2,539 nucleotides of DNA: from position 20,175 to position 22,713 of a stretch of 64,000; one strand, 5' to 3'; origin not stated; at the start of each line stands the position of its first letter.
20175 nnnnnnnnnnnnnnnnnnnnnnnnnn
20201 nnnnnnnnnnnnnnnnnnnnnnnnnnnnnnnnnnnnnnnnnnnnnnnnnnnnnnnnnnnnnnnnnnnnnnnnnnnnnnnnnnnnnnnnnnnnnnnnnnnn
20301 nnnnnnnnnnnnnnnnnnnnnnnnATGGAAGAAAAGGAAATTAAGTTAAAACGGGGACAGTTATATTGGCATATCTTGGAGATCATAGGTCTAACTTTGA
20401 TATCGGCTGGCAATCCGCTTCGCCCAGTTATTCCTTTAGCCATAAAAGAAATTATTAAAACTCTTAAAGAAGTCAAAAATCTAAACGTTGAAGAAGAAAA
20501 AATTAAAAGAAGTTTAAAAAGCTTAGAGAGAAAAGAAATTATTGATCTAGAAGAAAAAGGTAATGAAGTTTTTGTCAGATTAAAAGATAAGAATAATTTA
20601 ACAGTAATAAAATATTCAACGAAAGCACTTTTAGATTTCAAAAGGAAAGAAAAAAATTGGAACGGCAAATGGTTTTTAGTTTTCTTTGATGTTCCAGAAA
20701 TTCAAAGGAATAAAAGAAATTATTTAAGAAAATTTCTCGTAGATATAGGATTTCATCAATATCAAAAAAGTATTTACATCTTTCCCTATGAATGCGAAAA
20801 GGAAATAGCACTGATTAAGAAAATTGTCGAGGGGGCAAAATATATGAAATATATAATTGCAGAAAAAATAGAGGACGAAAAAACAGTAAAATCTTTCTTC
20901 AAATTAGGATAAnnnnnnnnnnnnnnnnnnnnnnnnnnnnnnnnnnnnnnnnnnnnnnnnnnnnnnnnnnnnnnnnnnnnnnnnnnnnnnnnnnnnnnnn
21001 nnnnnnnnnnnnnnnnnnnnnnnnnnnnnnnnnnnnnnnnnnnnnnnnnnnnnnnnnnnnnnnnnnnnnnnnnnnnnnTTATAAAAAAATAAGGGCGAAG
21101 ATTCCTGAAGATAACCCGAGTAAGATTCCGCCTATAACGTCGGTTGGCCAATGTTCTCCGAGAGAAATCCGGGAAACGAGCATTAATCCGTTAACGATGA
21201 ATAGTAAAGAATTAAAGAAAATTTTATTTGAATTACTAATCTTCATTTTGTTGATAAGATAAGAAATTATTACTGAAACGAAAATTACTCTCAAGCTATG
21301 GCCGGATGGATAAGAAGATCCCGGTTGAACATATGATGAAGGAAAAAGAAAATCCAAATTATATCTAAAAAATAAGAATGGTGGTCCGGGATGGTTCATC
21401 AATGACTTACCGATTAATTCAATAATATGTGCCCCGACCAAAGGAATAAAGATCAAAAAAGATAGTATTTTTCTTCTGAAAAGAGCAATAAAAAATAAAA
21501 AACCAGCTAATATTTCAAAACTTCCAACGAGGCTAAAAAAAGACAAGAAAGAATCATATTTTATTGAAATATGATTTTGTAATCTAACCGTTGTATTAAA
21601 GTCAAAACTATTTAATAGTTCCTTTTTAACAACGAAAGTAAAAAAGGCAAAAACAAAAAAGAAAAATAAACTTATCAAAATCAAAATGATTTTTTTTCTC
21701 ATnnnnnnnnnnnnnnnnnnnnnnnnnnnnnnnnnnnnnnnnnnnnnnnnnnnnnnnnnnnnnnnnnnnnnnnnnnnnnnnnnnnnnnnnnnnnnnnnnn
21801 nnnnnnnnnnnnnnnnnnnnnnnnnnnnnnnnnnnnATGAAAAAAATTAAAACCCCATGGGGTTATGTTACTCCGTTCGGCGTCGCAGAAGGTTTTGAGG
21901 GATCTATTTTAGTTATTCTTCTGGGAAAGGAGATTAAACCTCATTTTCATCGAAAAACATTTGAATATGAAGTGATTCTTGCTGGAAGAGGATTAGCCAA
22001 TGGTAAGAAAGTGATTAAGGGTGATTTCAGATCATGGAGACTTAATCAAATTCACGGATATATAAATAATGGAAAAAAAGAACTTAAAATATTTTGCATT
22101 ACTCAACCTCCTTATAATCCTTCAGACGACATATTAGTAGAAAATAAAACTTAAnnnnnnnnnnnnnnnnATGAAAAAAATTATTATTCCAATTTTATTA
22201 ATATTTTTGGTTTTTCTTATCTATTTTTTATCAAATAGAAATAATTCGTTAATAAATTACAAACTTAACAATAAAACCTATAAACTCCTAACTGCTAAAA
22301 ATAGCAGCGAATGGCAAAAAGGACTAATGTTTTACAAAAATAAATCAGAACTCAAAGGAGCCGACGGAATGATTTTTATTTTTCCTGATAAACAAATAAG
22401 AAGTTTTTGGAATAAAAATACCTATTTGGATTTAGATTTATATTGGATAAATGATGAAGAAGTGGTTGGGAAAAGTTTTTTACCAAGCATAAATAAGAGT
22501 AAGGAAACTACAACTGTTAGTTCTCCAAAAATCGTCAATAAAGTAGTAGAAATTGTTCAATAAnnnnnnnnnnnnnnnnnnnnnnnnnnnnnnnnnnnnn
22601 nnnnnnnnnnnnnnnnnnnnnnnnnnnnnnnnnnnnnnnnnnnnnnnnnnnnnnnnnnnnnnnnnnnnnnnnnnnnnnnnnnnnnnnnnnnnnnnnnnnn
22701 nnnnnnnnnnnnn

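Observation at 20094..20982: PaaX/Cas2-fold regulator gene surrounded by three copies of the palindrome, a candidate cognate binder or a second mobile module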

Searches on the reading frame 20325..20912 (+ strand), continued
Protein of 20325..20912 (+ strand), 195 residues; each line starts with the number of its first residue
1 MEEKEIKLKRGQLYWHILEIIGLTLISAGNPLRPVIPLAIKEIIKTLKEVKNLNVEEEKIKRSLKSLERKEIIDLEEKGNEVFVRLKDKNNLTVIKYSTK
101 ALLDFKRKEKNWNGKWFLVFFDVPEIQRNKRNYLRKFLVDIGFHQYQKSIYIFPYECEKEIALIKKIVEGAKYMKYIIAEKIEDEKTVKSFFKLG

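Call 65: find_related_loci(query=A2, collection=metagenome_contigs, flank=3000)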
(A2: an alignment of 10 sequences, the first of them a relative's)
Query A2 (215 aa) in metagenome_contigs; peptide patterns used: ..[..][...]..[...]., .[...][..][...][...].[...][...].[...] (x = any residue, [..] = any of these).
600 stretches matched a pattern (row limit reached: there are more); 586 encode a relative of the query (tblastn E <= 1e-3); the best 80 are kept; 80 distinct loci.
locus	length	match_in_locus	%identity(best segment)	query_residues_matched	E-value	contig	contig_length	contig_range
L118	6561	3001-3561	42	26-214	3e-40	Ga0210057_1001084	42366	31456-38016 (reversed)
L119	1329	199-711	37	42-213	6e-39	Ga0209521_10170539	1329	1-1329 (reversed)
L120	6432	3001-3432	42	72-213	2e-37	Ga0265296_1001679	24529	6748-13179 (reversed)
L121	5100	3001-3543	37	31-211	1e-37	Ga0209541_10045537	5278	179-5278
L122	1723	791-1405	31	7-213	6e-38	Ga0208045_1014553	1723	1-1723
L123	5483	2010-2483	39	57-213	2e-37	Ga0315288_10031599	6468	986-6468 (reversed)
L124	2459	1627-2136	36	29-198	2e-37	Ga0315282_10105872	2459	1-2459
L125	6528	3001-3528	38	31-211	4e-37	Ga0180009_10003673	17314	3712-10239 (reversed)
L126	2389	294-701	42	76-211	1e-36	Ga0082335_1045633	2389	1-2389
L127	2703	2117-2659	39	8-198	8e-37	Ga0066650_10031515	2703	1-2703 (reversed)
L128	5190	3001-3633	34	9-213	1e-36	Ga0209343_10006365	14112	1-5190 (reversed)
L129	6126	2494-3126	34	9-213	1e-36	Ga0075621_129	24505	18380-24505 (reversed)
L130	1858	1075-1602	34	37-213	1e-36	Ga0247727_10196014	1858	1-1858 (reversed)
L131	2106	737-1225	34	52-214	2e-36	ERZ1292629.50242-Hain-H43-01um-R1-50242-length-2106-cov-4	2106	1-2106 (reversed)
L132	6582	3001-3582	38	6-203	3e-36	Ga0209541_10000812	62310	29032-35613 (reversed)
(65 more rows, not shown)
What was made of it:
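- Tried and rejected: It was repeated with a 10-sequence alignment (call 65).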

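Call 69: fold_search(model_id=the predicted structure, library=pdb)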
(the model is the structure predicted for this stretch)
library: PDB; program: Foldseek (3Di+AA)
matches with E <= 10: 1325; with E <= 0.001: 1
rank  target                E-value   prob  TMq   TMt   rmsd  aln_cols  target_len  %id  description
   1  8a39_AP1              1.9e-06  1.00  0.45  0.32   8.6       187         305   16  Crystal Structure of PaaX from Escherichia coli W (released 2023-07-05)
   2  3ov8                  1.9e-03  1.00  0.33  0.65   4.8       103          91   19  Crystal structure of AF1382 from Archaeoglobus fulgidus, High resolution (released 2011-11-16)
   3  3l09_B                2.7e-03  1.00  0.34  0.28   8.1       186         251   12  Crystal structure of Putative transcriptional regulator (JANN_22DEC04_CONTIG27_REVISED_GENE3569) from Jannaschia sp. C (released 2010-01-12)
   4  3l09_A                2.9e-03  0.99  0.35  0.30   7.6       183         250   12  Crystal structure of Putative transcriptional regulator (JANN_22DEC04_CONTIG27_REVISED_GENE3569) from Jannaschia sp. C (released 2010-01-12)
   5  3o3k                  3.2e-03  1.00  0.33  0.66   5.5       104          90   19  Crystal structure of AF1382 from Archaeoglobus fulgidus (released 2010-08-04)
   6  3l09_D                3.2e-03  0.99  0.35  0.30   7.7       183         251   14  Crystal structure of Putative transcriptional regulator (JANN_22DEC04_CONTIG27_REVISED_GENE3569) from Jannaschia sp. C (released 2010-01-12)
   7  2qvo                  3.6e-03  1.00  0.31  0.62   4.3        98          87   17  Crystal structure of AF1382 from Archaeoglobus fulgidus (released 2007-09-04)
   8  3l09_C                4.5e-03  0.99  0.36  0.29   7.8       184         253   14  Crystal structure of Putative transcriptional regulator (JANN_22DEC04_CONTIG27_REVISED_GENE3569) from Jannaschia sp. C (released 2010-01-12)
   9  6qxt_W                8.0e-03  1.00  0.26  0.44   5.0        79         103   19  Cas1-Cas2-Csn2-DNA dimer complex from the Type II-A CRISPR-Cas system (released 2019-05-08)
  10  1stz_B                8.4e-03  0.97  0.30  0.20  10.2       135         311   12  Crystal structure of a hypothetical protein at 2.2 A resolution (released 2004-08-24)
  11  6qxt_K                1.2e-02  1.00  0.26  0.46   5.0        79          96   19  Cas1-Cas2-Csn2-DNA dimer complex from the Type II-A CRISPR-Cas system (released 2019-05-08)
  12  5zyf_C                1.5e-02  1.00  0.30  0.63   3.8        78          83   19  Crystal structure of Streptococcus pyogenes type II-A Cas2 (released 2018-08-15)
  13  5xvn_F                1.5e-02  1.00  0.29  0.49   4.2        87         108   18  E. far Cas1-Cas2/prespacer binary complex (released 2017-10-04)
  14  2zme_A                1.7e-02  0.96  0.32  0.29  13.0       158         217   14  Integrated structural and functional model of the human ESCRT-II complex (released 2008-11-04)
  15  4a6d                  1.8e-02  0.91  0.29  0.18  12.3       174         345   10  Crystal structure of human N-acetylserotonin methyltransferase (ASMT) in complex with SAM (released 2012-11-07)
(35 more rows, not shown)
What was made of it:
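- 20325..20912 (+): Mini-PaaX gene, 195 aa. Layout: weakly hydrophobic N-terminal helix (12-27), winged helix (40-88), linker helix (92-109), Cas2-like ferredoxin fold (116-179). Invariant residues are W112, W116, D122 and S149. R131-N132 is the proposed base-reading pair. Best PDB fold match is E. coli PaaX 8a39, E 1.9e-6 (call 69).
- On PaaX family (TIGR02277; Pfam PaaX N-terminal domain, PaaX_M, PaaX_C): Fold matches include PaaX 8a39, AF1382, and PadR/ArsR proteins (call 69).
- On CRISPR Cas2: Foldseek matches several Cas2 chains (call 69).
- Best PDB match is E. coli PaaX over both domains, E 1.9e-6 (call 69).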

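Call 88: search_solved_structures(query=A1, max_evalue=0.01, show_alignments=4)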
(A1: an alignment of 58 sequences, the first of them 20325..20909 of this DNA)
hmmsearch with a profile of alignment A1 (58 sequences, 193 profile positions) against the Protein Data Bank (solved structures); distinct sequences matched with E-value up to 0.01: 7.
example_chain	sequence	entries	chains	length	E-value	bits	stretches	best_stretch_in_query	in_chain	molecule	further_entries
5k1y_C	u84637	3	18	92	0.001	22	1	33-95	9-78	AspA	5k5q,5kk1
5k5o_A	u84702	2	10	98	0.0011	21.9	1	33-95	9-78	AspA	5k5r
4rs8_A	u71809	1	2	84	0.0011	21.9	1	34-95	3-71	AspA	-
8a39_AP1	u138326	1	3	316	0.0045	19.9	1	58-118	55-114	DNA-binding transcriptional repressor of phenylacetic acid degradation, aryl-CoA responsiv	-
3exc_X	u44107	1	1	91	0.0064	19.4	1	116-176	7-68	Uncharacterized protein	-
6jhz_A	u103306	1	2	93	0.0082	19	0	116-149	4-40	CRISPR-associated endoribonuclease Cas2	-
8ia4_A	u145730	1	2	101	0.0096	18.8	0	116-149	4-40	CRISPR-associated endoribonuclease Cas2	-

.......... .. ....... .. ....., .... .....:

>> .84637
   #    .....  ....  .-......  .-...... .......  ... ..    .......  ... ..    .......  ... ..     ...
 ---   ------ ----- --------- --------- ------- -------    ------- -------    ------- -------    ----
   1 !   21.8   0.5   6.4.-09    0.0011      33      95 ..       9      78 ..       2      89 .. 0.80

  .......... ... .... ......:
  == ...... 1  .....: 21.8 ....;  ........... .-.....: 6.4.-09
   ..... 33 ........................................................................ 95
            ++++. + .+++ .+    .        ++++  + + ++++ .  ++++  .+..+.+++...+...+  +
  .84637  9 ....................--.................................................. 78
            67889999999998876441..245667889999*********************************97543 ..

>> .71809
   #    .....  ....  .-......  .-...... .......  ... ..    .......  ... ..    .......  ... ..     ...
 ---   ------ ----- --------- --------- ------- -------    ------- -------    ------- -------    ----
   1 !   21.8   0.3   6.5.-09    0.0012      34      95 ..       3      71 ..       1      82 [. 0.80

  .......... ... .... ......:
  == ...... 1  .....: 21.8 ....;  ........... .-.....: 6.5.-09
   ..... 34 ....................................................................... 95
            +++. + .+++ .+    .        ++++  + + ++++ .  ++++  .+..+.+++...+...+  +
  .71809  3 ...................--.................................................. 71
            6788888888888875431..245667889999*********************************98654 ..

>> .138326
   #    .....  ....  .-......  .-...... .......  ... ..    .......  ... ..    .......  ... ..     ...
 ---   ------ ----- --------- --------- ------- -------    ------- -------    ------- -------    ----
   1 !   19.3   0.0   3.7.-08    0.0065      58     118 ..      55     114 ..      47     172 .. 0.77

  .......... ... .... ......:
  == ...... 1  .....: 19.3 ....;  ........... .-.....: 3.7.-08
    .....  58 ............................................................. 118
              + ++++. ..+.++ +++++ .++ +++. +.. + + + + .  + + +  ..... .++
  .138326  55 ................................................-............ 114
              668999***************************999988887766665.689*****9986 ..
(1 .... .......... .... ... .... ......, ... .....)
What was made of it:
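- On PaaX family (TIGR02277; Pfam PaaX N-terminal domain, PaaX_M, PaaX_C): The profile matches AspA at E 0.001 (call 88).
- Closest known: AspA, the pNOB8 centromere-binding winged-helix protein. Same: It is the best profile-level sequence match to the winged-helix part, E 0.001 (call 88).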

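Call 98: find_encoding_contigs(protein=P0027, flank=1500, max_places=1)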
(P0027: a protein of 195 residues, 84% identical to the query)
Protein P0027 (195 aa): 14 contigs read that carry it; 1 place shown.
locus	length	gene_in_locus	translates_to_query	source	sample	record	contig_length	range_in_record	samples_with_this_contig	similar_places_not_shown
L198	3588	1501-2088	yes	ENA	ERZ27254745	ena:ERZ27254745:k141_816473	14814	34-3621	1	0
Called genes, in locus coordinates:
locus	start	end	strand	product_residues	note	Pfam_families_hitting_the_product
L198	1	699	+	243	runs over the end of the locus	?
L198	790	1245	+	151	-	PF13083:KH_KhpA-B, PF01424:R3H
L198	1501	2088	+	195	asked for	PF20803:PaaX_M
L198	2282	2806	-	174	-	-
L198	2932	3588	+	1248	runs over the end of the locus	-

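Call 99: find_encoding_contigs(protein=P0031, flank=1500, max_places=1)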
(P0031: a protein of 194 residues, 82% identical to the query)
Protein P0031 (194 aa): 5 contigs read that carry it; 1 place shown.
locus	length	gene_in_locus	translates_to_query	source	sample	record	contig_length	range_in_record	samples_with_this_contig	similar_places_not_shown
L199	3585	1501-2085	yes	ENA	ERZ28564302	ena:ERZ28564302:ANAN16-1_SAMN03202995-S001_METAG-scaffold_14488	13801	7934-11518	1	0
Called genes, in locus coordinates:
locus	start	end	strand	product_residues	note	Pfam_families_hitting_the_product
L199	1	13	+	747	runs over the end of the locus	PF00133:tRNA-synt_1, PF09334:tRNA-synt_1g (weak), PF13603:tRNA-synt_1_2 (weak), PF08264:Anticodon_1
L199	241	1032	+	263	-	PF02096:60KD_IMP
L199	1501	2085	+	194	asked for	PF20803:PaaX_M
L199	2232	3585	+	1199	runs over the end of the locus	-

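Call 100: find_encoding_contigs(protein=P0041, flank=1500, max_places=1)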
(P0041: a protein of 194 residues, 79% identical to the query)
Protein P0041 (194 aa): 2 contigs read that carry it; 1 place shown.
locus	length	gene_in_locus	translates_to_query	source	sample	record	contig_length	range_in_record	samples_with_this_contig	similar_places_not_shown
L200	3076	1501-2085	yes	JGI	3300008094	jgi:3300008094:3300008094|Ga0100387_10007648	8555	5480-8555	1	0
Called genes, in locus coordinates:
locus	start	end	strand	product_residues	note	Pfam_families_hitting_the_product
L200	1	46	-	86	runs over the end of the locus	-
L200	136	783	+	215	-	PF00121:TIM, PF05690:ThiG (weak)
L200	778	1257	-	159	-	PF01243:PNPOx_N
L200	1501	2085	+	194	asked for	PF20803:PaaX_M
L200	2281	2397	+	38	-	-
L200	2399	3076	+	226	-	?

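Call 101: find_encoding_contigs(protein=P0105, flank=1500, max_places=1)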
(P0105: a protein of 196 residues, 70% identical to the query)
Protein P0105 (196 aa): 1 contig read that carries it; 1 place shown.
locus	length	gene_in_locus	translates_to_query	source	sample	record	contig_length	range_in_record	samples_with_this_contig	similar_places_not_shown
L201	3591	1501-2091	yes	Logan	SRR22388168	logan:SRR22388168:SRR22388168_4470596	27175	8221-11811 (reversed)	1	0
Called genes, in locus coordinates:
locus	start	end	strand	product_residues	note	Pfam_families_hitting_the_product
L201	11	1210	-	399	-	-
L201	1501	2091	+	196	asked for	PF20803:PaaX_M, PF09827:CRISPR_Cas2 (weak)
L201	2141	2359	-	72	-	PF00376:MerR, PF12728:HTH_17, PF13411:MerR_1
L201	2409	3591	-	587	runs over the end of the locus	-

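Call 102: find_encoding_contigs(protein=P0116, flank=1500, max_places=1)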
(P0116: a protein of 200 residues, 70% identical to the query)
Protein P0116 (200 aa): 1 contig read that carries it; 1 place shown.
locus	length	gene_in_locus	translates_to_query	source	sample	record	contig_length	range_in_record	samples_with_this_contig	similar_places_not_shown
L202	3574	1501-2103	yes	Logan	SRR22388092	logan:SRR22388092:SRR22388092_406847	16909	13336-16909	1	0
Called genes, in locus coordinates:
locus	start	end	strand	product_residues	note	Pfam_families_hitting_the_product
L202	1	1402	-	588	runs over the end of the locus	-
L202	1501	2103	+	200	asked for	PF20803:PaaX_M, PF09827:CRISPR_Cas2 (weak)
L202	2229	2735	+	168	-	-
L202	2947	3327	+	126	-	-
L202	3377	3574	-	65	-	?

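Call 103: find_encoding_contigs(protein=P0108, flank=1500, max_places=1)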
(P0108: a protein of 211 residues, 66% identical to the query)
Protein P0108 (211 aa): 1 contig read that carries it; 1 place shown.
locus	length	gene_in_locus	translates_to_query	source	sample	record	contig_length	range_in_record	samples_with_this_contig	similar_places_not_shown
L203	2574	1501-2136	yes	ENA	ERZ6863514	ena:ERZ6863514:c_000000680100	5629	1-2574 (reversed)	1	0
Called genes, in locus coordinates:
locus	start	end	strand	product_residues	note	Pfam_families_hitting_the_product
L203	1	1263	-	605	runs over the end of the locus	-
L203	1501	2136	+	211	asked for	PF20803:PaaX_M, PF09827:CRISPR_Cas2 (weak)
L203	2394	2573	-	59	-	?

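Call 104: find_encoding_contigs(protein=P0075, flank=1500, max_places=1)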
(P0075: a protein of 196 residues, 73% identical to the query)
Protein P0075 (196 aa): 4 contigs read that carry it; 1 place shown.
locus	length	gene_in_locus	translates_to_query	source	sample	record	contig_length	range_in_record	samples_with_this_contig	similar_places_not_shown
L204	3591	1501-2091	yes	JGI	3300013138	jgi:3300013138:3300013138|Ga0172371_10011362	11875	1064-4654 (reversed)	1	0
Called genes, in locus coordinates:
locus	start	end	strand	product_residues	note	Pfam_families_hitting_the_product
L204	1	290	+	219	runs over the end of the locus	PF08843:AbiEii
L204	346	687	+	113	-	-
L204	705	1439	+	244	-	-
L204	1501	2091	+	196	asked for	PF20803:PaaX_M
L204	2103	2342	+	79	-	PF13560:HTH_31, PF12844:HTH_19, PF01381:HTH_3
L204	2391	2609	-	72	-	PF00376:MerR, PF12728:HTH_17, PF13411:MerR_1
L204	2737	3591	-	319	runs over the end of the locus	-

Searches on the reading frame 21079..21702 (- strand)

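Call 12: search_protein_families(library=pfam, proteins=[window:21079-21702:-], max_evalue=0.001)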
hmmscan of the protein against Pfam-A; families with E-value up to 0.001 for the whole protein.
window:21079-21702:- (207 aa): 2 families
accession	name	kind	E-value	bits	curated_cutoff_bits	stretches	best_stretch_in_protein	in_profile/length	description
PF01569.27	PAP2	-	2.3e-16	60.2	27.2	1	90-204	11-122/130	PAP2 superfamily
PF14378.12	PAP2_3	-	3.8e-06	27.3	27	1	115-198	111-186/190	PAP2 superfamily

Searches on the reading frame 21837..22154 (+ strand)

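Call 13: search_protein_families(library=pfam, proteins=[window:21837-22154:+], max_evalue=0.001)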
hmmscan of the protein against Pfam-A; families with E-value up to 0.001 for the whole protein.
window:21837-22154:+ (105 aa): 1 family
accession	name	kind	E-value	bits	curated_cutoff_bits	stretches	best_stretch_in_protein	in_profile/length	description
PF07883.17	Cupin_2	-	0.00011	22.2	27.2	1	30-88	8-69/70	Cupin domain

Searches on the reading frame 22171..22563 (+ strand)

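Call 13: search_protein_families(library=pfam, proteins=[window:22171-22563:+], max_evalue=0.001)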
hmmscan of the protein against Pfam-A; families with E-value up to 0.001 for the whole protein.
window:22171-22563:+ (130 aa): 1 family
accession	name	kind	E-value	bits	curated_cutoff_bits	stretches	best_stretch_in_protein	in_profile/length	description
PF02643.20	DUF192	-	3.2e-12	46.9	27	1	40-99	4-60/96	Uncharacterized ACR, COG1430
